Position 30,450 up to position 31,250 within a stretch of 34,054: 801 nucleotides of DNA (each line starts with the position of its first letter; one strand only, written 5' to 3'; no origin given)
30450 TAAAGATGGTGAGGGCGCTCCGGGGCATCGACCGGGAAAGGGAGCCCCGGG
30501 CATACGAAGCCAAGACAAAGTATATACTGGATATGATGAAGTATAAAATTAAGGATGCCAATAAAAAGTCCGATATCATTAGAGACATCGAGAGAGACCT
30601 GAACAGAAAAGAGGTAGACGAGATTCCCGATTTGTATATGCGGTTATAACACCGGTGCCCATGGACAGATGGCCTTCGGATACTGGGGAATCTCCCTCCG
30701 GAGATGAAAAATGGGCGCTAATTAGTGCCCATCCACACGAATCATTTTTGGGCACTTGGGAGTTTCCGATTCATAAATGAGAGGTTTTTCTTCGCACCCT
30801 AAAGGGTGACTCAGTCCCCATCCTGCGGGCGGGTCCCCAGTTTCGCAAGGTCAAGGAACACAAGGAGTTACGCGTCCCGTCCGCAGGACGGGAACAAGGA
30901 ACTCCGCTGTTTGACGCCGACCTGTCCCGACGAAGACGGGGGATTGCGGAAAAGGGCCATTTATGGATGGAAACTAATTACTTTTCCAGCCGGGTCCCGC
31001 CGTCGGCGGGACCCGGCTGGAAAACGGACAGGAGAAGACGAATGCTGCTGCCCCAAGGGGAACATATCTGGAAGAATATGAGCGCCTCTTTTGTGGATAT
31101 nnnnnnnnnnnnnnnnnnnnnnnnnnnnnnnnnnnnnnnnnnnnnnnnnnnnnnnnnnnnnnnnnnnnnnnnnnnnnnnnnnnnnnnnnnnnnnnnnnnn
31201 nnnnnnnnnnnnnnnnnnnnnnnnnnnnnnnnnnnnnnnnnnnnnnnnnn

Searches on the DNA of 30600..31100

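Call 9: search_rna_families(source=window, start=30600, end=31100, threshold=evalue, max_evalue=10)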
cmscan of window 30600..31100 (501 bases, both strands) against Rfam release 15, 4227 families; matches with E-value up to 10: 8.
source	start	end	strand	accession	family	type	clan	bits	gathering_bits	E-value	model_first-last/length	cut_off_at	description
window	30990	31018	+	RF02025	mir-3017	Gene; miRNA;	-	17.7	51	1.2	1-70/70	no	mir-3017 microRNA precursor family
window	30982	31024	-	RF03847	mir-1538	Gene; miRNA;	-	17.4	78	1.1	1-58/58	no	mir-1538 microRNA precursor family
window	30993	31031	+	RF01371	CRISPR-DR58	Gene; CRISPR;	-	14.9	38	6.4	1-37/37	no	CRISPR RNA direct repeat element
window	30960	31021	-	RF00090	SNORA74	Gene; snRNA; snoRNA; HACA-box;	CL00043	13.2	71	0.5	1-201/201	no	Small nucleolar RNA SNORA74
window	31004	31084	+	RF00517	serC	Cis-reg; leader;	-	12.8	35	3.2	1-52/52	no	serC leader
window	30987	31020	-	RF01752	psaA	Cis-reg;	-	10.4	50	5.8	85-120/197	no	psaA RNA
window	30928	30988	+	RF01952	SOX2OT_exon2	Gene; lncRNA;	-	10.4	45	9.4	1-69/69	no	SOX2 overlapping transcript exon 2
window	30605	30663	+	RF01119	sR32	Gene; snRNA; snoRNA; CD-box;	-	9.7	40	5.2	1-57/57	no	Small nucleolar RNA sR32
